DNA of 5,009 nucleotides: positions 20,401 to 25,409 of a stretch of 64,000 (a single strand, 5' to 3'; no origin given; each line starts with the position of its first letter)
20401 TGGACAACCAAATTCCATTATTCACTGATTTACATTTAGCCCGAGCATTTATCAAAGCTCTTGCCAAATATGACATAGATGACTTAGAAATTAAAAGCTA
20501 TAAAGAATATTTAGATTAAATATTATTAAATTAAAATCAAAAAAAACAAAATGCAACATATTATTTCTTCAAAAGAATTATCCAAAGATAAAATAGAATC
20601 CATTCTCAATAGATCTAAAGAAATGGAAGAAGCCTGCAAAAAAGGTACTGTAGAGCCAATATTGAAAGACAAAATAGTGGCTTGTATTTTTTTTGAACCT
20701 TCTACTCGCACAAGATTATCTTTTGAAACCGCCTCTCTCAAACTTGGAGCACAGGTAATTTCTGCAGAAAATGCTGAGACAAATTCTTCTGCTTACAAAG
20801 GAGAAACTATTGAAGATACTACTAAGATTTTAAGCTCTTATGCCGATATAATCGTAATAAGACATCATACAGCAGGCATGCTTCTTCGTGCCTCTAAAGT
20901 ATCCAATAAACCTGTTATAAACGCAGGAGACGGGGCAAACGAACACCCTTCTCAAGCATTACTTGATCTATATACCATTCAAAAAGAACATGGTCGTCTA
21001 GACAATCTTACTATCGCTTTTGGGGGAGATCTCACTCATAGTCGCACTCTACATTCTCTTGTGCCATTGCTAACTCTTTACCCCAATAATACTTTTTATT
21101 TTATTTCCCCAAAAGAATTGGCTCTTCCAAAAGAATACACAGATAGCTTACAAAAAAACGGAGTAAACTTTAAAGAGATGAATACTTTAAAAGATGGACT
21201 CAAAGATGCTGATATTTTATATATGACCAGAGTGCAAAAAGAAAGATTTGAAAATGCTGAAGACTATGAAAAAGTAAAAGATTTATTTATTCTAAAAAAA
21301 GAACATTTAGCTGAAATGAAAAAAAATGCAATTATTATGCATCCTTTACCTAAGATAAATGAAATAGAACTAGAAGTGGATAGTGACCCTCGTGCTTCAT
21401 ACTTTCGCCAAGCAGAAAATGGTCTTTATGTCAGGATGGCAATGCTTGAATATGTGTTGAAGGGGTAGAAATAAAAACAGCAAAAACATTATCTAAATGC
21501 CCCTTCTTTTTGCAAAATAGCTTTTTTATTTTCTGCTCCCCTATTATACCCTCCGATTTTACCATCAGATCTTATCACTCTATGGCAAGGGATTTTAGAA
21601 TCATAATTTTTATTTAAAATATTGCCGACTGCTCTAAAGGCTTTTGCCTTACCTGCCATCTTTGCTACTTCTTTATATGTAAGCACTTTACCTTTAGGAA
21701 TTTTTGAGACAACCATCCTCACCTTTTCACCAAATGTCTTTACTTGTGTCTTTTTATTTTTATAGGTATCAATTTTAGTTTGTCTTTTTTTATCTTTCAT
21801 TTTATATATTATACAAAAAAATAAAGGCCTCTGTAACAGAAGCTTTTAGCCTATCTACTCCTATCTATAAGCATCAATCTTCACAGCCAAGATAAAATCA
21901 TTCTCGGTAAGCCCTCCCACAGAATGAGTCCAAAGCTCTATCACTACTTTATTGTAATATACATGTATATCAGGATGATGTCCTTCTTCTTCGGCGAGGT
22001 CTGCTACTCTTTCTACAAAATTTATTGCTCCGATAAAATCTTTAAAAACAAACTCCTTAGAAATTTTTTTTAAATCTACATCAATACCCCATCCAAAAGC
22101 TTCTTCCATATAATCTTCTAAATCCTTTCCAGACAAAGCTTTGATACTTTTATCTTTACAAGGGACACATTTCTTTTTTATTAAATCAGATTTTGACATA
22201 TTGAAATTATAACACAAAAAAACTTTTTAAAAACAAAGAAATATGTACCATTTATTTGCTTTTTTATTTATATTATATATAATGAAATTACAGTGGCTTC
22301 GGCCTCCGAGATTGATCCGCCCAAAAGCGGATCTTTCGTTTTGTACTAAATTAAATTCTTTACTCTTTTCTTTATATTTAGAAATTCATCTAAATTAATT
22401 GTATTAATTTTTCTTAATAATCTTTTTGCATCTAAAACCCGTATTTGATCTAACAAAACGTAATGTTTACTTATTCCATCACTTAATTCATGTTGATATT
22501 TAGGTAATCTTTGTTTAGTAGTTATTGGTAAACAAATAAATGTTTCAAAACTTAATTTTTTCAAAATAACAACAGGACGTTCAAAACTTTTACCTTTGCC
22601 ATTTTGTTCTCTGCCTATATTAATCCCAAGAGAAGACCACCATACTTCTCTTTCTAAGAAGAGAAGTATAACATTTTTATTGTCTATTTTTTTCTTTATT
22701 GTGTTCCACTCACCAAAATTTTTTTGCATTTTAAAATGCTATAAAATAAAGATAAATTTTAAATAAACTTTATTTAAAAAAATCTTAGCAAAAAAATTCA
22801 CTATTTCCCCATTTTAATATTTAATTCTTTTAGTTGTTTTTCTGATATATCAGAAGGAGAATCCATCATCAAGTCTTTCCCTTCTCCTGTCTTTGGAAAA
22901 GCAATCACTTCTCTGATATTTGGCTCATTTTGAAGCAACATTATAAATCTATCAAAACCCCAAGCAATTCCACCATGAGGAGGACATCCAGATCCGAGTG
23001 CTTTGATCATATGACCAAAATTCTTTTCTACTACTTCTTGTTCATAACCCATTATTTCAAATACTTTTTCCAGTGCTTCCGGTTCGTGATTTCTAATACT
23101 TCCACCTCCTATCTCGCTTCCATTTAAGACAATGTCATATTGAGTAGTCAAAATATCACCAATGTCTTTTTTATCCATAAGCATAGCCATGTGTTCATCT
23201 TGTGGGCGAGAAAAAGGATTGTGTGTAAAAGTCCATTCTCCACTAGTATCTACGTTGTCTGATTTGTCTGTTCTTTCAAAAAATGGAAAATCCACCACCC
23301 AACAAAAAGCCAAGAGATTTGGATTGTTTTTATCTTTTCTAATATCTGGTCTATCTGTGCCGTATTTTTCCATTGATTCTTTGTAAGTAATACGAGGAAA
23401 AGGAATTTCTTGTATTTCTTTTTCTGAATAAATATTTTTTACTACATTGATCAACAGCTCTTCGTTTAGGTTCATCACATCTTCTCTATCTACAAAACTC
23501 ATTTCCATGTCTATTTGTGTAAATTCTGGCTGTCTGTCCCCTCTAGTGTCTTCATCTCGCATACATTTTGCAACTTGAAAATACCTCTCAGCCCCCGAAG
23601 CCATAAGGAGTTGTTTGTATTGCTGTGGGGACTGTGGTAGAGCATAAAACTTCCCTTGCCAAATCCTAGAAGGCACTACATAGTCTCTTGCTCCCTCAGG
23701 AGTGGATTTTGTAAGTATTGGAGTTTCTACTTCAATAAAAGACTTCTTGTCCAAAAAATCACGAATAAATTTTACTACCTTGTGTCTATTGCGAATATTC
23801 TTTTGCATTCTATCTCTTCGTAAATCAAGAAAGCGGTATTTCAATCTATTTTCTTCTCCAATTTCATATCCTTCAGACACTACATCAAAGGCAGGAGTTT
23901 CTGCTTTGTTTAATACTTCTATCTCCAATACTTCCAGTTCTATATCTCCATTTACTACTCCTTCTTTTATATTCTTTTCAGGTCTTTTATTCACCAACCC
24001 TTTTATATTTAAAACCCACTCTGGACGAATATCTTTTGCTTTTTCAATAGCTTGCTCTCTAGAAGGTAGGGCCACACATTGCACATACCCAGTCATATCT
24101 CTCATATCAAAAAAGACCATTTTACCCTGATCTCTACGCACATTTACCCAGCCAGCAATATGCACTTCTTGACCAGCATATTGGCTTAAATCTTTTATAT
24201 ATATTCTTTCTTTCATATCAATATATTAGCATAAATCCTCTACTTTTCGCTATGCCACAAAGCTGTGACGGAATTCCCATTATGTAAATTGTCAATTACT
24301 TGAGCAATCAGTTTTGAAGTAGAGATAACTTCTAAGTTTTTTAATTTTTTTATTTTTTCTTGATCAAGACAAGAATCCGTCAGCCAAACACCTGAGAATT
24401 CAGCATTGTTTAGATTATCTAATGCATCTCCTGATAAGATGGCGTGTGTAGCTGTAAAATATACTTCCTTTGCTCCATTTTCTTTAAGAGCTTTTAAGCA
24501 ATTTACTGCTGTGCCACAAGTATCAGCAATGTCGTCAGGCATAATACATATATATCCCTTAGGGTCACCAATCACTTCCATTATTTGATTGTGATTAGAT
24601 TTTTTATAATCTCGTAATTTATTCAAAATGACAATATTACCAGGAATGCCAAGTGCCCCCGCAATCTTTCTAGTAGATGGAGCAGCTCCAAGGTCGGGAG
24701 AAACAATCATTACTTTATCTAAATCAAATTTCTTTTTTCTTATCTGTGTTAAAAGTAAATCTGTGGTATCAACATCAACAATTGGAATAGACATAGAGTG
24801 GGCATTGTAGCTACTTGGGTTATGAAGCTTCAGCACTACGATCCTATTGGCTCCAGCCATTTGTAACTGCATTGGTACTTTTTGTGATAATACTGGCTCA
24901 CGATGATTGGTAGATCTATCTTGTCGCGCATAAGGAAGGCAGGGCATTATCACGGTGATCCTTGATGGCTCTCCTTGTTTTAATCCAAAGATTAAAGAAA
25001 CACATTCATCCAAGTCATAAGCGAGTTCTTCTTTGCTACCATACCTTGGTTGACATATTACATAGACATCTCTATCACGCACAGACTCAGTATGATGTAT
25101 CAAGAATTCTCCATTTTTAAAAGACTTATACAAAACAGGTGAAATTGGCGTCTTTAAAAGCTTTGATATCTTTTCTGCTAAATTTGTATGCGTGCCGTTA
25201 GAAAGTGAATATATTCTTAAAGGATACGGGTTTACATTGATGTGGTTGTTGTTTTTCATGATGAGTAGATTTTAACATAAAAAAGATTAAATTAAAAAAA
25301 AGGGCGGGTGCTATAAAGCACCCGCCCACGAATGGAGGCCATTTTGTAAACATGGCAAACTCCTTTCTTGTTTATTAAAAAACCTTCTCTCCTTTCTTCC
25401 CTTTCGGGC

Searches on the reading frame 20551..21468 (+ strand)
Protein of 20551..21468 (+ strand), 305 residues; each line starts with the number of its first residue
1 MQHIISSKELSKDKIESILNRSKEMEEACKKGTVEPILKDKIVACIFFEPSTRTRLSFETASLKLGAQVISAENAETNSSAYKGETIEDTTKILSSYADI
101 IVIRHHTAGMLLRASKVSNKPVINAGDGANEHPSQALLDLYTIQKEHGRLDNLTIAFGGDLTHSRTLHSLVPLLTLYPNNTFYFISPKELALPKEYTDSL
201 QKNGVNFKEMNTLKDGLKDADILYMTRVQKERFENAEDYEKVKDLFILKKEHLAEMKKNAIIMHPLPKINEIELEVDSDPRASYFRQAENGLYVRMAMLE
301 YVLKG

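Call 25: search_protein_families(library=pfam, proteins=[window:20551-21468:+], max_evalue=0.001)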
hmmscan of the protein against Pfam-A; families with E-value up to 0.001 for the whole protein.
window:20551-21468:+ (305 aa): 2 families
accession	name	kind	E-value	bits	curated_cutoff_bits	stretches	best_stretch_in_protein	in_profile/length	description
PF02729.26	OTCace_N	-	2.5e-47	161.1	29.9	1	2-144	1-147/148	Aspartate/ornithine carbamoyltransferase, carbamoyl-P binding domain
PF00185.30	OTCace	-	8.2e-33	114.1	29.4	1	152-301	2-156/157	Aspartate/ornithine carbamoyltransferase, Asp/Orn binding domain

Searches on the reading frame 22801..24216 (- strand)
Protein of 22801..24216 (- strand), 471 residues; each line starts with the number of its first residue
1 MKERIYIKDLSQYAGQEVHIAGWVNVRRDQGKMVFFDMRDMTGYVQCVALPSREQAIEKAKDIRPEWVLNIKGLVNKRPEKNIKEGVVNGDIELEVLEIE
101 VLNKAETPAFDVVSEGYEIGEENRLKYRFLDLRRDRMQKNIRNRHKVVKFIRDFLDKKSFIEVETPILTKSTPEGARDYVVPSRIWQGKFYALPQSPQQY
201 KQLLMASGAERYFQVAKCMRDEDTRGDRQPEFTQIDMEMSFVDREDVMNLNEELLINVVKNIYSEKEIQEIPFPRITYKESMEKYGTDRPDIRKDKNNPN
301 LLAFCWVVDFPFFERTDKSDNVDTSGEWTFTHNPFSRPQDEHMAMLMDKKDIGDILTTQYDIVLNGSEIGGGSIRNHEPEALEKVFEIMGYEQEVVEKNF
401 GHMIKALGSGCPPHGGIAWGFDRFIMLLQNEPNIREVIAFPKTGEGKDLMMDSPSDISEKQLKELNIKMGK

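Call 25: search_protein_families(library=pfam, proteins=[window:22801-24216:-], max_evalue=0.001)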
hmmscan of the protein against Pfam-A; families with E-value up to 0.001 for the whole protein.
window:22801-24216:- (471 aa): 2 families
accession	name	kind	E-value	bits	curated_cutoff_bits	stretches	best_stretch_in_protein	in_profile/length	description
PF00152.25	tRNA-synt_2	-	4e-115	384.6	25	1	121-443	2-307/308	tRNA synthetases class II (D, K and N)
PF01336.31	tRNA_anti-codon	-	9.7e-17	61.1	27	1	18-102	1-75/75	OB-fold nucleic acid binding domain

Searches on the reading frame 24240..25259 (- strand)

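Call 93: search_protein_families(library=pfam, proteins=[window:24240-25259:-], max_evalue=0.001)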
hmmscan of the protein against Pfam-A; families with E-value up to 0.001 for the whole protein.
window:24240-25259:- (339 aa): 3 families
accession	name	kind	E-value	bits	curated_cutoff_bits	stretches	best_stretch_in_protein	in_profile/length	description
PF13793.12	Pribosyltran_N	-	3.6e-22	78.9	25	1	20-136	5-117/117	N-terminal domain of ribose phosphate pyrophosphokinase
PF14572.12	Pribosyl_synth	-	6.9e-17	62.4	27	1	224-335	72-183/184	Phosphoribosyl synthetase-associated domain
PF00156.33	Pribosyltran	-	1.9e-06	27.7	26.3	1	169-271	18-123/158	Phosphoribosyl transferase domain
